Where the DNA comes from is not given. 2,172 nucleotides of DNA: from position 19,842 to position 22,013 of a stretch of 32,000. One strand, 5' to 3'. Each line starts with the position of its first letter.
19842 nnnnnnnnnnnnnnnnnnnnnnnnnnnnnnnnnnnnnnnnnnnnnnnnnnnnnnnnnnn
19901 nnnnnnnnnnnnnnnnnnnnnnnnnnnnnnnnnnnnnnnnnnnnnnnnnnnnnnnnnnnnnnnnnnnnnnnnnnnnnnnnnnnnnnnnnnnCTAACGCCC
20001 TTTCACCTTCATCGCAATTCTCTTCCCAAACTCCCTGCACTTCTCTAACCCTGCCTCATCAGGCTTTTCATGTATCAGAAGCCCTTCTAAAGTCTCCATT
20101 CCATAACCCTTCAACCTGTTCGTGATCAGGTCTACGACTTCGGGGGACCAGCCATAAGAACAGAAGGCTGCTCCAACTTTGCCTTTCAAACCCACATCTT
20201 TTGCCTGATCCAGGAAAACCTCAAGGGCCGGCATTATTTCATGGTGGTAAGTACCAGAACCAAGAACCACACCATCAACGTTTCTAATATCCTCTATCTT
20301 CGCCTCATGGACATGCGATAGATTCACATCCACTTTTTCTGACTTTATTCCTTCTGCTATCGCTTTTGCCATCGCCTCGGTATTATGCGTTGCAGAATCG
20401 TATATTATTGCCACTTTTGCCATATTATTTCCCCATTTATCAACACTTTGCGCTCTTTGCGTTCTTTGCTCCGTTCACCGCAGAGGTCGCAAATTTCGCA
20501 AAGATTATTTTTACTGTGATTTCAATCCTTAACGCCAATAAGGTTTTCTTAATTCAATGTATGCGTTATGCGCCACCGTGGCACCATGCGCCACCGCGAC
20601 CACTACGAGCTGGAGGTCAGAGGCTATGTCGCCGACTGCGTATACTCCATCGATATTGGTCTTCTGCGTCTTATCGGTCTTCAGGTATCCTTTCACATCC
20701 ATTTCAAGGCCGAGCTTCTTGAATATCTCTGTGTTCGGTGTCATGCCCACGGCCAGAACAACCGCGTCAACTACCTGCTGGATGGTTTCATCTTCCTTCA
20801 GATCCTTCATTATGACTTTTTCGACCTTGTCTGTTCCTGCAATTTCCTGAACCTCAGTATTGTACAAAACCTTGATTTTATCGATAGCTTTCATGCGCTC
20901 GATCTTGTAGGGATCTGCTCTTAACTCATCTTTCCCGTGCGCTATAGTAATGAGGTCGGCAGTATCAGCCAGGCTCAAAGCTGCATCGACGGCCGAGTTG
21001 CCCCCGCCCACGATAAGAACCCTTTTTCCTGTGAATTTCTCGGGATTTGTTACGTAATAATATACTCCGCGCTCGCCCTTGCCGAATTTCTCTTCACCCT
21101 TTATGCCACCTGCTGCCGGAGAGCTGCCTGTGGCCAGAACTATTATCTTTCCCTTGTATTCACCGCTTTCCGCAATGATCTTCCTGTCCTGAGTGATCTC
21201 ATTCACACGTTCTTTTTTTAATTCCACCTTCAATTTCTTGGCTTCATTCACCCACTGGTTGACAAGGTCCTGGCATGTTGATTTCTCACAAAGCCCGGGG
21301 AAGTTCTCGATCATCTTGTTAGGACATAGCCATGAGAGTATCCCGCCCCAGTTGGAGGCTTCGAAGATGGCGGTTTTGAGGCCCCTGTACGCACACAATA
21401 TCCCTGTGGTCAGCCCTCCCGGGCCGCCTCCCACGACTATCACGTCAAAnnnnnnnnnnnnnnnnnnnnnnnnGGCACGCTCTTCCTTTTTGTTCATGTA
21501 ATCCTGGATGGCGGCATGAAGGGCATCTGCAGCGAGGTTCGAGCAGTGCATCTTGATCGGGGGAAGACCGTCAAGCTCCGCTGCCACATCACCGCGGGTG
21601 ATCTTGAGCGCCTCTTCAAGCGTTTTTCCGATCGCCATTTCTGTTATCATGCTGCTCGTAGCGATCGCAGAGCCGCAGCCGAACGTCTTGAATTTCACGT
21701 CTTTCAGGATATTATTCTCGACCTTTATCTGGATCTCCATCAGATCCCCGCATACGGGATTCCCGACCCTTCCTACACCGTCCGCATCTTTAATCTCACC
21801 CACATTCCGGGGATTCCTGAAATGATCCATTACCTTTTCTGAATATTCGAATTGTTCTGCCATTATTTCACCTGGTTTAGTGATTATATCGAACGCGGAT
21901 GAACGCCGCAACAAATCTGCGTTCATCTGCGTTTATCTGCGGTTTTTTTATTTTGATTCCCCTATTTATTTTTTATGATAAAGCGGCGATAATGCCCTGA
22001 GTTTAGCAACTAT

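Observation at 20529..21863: IscU scaffold fused to a CxxC-less thioredoxin-reductase-like flavoprotein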

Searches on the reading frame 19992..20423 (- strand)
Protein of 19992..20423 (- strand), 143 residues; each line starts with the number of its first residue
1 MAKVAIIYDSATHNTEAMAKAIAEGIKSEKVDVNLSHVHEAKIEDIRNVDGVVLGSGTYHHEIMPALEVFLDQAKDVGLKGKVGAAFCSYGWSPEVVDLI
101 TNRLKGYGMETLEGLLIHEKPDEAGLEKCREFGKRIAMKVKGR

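Call 5: search_protein_families(library=pfam, proteins=[window:19992-20423:-], max_evalue=0.01)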
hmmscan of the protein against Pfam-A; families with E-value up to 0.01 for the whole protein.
window:19992-20423:- (143 aa): 4 families
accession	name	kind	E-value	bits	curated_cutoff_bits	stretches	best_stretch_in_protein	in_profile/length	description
PF00258.30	Flavodoxin_1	-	3.5e-18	66.6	25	1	6-133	1-143/143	Flavodoxin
PF12724.12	Flavodoxin_5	-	9.9e-10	39.3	27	1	6-88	2-82/145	Flavodoxin domain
PF03358.20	FMN_red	-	4.7e-08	33.2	24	1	43-91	65-115/152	NADPH-dependent FMN reductase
PF12641.12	Flavodoxin_3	-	6.6e-06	26.5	27.5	1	5-58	1-50/160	Flavodoxin domain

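Call 6: search_protein_families(library=ncbifam, proteins=[window:19992-20423:-], max_evalue=0.01)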
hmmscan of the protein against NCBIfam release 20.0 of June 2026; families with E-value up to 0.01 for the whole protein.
window:19992-20423:- (143 aa): 21 families
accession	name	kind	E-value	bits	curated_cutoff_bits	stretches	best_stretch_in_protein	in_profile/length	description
NF004049.0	PRK05568.1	equivalog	3.2e-31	108.5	206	1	1-137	1-140/142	flavodoxin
TIGR01753.1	flav_short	equivalog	1.3e-29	103.4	123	1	4-136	1-139/140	flavodoxin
NF008887.0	PRK11921.1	equivalog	9.3e-26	90.6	635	1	3-141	251-396/396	anaerobic nitric oxide reductase flavorubredoxin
NF004050.0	PRK05569.1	subfamily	1.2e-24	87.3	136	1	1-137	1-140/141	flavodoxin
NF003954.0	PRK05452.1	equivalog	3.7e-23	82.2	711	1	3-139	253-395/479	anaerobic nitric oxide reductase flavorubredoxin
NF005246.0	PRK06756.1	subfamily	5.2e-17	62.2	130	1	1-137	1-144/148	flavodoxin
NF005216.0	PRK06703.1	subfamily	4.4e-16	59.3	127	1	1-140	1-147/151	flavodoxin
NF002999.0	PRK03767.1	equivalog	7.3e-11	42.2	141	2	1-41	1-42/200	NAD(P)H:quinone oxidoreductase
NF006736.0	PRK09267.1-2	equivalog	4.8e-09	36.2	202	1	1-88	1-84/161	flavodoxin FldA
NF006739.0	PRK09267.1-5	subfamily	8.2e-09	35.4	175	1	1-87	1-86/168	flavodoxin FldA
TIGR01752.1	flav_long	equivalog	3.7e-08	33.1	146.75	1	3-87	1-84/167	flavodoxin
NF005587.0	PRK07308.1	equivalog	1.1e-07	32.1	138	1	1-107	1-112/147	flavodoxin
NF006737.0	PRK09267.1-3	equivalog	1.3e-07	31.3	238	1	1-88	1-87/174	flavodoxin FldA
NF006738.0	PRK09267.1-4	equivalog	3.6e-06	26.7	172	1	3-82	2-84/171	flavodoxin FldA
TIGR01755.1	flav_wrbA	equivalog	9.1e-06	25.8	132.5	1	2-45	1-45/197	NAD(P)H:quinone oxidoreductase type IV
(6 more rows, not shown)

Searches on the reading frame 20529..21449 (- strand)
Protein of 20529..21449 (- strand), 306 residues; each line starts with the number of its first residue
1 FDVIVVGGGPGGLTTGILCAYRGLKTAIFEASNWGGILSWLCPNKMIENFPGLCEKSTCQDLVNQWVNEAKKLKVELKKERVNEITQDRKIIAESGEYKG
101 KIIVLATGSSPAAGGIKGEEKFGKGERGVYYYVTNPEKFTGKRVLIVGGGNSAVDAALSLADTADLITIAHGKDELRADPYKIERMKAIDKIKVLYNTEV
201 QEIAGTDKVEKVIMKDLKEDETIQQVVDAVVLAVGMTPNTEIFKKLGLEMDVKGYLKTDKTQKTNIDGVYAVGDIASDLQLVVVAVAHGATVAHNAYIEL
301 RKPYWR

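Call 8: search_solved_structures(query=window:20529-21449:-, max_evalue=1e-10, show_alignments=4)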
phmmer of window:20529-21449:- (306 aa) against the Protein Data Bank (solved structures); distinct sequences matched with E-value up to 1e-10: 101 (the best 60 are shown).
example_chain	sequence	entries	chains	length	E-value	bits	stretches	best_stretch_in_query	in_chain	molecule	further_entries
7jyp_A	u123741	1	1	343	1.2e-42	149.2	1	1-296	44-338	Thioredoxin reductase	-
4zn0_A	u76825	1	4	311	4.8e-42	147.2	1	1-300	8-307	Thioredoxin reductase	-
2q7v_A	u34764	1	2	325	4.6e-41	144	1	1-280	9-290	Thioredoxin reductase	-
5uth_A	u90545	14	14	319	1.1e-38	136.2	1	2-289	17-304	Thioredoxin reductase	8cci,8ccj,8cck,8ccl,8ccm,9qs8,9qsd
5uwy_A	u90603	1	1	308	1.8e-38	135.5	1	1-298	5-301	Thioredoxin reductase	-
5mh4_A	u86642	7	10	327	2.2e-38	135.2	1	1-297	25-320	Thioredoxin reductase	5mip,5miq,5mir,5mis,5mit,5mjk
7aaw_A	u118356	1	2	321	5.4e-38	133.9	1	1-296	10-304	Thioredoxin reductase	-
4gcm_A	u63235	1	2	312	5.3e-36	127.4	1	1-296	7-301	Thioredoxin reductase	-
2zbw_A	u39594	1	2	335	4.3e-35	124.4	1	2-296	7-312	Thioredoxin reductase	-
3f8d_A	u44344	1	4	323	2.7e-34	121.8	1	1-298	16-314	Thioredoxin reductase (TrxB-3)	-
3f8p_A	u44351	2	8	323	3e-34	121.6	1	1-298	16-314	Thioredoxin reductase (TrxB-3)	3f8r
2q0k_A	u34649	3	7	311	3.7e-34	121.3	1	2-295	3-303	Thioredoxin reductase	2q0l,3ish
6bwt_A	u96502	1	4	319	1.3e-33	119.6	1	3-285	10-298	Thioredoxin reductase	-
6gas_A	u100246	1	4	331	1.9e-33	119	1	1-295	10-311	Ferredoxin--NADP reductase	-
8c16_A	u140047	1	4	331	1.9e-33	119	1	1-295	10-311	Ferredoxin--NADP reductase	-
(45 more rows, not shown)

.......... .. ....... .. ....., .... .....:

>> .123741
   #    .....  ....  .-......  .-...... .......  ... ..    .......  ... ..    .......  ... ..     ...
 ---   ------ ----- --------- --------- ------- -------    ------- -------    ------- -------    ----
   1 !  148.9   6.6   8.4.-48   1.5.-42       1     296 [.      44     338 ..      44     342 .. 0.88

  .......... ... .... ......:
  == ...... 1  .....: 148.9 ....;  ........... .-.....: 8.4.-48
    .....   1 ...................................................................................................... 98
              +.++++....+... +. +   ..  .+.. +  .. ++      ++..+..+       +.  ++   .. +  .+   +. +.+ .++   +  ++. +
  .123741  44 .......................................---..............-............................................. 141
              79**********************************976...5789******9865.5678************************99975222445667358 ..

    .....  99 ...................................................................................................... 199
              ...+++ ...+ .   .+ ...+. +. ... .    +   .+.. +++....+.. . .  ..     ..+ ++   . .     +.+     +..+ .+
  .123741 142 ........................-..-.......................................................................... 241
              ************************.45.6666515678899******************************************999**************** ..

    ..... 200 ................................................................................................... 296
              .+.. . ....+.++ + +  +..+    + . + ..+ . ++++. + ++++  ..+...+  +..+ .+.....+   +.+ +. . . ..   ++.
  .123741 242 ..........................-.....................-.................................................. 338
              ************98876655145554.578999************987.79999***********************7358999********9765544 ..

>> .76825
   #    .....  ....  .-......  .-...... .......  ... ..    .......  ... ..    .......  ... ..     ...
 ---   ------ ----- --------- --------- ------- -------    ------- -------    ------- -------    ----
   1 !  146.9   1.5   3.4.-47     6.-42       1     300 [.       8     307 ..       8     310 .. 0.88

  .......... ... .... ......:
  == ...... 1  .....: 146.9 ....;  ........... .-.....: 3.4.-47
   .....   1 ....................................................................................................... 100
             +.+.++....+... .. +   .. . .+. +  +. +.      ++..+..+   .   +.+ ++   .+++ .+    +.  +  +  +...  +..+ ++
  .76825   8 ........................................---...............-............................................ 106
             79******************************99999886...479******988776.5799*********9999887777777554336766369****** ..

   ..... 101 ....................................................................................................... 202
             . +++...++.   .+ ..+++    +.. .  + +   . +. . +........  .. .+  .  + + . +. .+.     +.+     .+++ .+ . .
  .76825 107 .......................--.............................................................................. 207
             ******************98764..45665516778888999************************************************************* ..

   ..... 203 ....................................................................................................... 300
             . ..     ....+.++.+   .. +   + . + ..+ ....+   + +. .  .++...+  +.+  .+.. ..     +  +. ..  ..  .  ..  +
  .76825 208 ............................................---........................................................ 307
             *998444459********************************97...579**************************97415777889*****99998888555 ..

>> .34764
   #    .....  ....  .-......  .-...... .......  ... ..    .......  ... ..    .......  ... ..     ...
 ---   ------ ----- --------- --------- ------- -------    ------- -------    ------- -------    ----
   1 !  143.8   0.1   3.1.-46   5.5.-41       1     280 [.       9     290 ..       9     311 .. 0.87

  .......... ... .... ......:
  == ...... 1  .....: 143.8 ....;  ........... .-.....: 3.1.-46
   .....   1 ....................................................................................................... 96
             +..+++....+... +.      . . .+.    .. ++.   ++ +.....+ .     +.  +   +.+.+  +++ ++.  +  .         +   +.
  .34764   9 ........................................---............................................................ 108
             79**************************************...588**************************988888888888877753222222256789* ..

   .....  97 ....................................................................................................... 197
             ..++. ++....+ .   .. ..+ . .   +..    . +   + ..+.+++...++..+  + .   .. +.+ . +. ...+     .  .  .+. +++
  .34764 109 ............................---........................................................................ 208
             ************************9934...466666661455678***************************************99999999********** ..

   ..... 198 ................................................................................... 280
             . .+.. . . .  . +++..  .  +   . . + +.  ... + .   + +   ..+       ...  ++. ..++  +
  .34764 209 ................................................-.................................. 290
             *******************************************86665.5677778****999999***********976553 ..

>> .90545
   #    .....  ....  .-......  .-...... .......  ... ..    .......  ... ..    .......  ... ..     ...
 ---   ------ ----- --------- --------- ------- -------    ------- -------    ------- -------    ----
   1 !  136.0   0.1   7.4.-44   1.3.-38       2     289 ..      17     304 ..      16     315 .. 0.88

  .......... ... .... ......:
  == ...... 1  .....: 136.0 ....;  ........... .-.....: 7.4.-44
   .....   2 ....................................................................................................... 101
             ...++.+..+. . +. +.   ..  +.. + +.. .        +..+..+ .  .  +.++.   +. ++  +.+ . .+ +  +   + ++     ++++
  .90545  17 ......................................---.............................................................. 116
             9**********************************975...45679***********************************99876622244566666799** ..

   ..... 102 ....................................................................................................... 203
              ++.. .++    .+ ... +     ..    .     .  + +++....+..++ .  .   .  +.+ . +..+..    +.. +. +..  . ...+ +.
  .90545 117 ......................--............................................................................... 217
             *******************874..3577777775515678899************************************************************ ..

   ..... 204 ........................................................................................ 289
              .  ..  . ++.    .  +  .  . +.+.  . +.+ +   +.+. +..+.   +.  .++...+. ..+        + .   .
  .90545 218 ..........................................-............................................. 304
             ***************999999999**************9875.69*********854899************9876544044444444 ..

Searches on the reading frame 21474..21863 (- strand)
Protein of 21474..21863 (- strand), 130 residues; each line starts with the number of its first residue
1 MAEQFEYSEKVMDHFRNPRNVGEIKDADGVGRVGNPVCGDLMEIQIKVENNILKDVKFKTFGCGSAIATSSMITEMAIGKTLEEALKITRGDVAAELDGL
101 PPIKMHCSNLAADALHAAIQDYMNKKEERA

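Call 75: search_solved_structures(query=window:21474-21863:-, max_evalue=1e-20, show_alignments=1)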
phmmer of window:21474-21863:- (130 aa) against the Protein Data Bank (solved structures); distinct sequences matched with E-value up to 1e-20: 25.
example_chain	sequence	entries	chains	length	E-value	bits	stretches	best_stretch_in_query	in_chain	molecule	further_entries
7c8m_A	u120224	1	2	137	2.2e-59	202.6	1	1-128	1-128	Nitrogen-fixing NifU domain protein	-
9wcv_A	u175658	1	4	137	3e-58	198.9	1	1-128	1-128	Nitrogen-fixing NifU domain protein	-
7c8n_A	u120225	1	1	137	5.9e-58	198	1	1-128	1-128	Nitrogen-fixing NifU domain protein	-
7cnv_A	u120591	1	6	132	7.1e-58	197.7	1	1-128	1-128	Nitrogen-fixing NifU domain protein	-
7c8o_A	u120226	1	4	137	8e-57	194.3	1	1-128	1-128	Nitrogen-fixing NifU domain protein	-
4eb5_C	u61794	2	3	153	1.9e-53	183.4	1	7-126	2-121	NifU protein (NifU-1)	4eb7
9wfy_D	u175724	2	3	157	2.3e-47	163.8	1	4-126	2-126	Iron-sulfur cluster assembly scaffold protein IscU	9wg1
2z7e_A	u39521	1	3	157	2.8e-46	160.3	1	4-126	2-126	NifU-like protein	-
1q48_A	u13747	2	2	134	4.5e-41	143.5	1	6-125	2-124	NifU-like protein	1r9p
2l4x_A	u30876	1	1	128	2.2e-40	141.3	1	6-128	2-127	Iron-sulfur cluster assembly scaffold protein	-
3lvl_A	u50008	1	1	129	2.4e-40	141.2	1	7-128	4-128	NifU-like protein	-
2kqk_A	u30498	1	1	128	3e-39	137.6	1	6-128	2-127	NifU-like protein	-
9vwk_A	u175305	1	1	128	4.2e-39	137.1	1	6-128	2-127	Iron-sulfur cluster assembly scaffold protein IscU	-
8tvt_D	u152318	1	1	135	1.3e-37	132.3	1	7-128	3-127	Iron-sulfur cluster assembly enzyme ISCU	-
6w1d_D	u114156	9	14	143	1.6e-37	132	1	7-128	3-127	Iron-sulfur cluster assembly enzyme ISCU, mitochondrial | Iron-sulfur cluster assembly enzyme ISCU | Isoform 1 of Iron-sulfur cluster assembly enzyme ISCU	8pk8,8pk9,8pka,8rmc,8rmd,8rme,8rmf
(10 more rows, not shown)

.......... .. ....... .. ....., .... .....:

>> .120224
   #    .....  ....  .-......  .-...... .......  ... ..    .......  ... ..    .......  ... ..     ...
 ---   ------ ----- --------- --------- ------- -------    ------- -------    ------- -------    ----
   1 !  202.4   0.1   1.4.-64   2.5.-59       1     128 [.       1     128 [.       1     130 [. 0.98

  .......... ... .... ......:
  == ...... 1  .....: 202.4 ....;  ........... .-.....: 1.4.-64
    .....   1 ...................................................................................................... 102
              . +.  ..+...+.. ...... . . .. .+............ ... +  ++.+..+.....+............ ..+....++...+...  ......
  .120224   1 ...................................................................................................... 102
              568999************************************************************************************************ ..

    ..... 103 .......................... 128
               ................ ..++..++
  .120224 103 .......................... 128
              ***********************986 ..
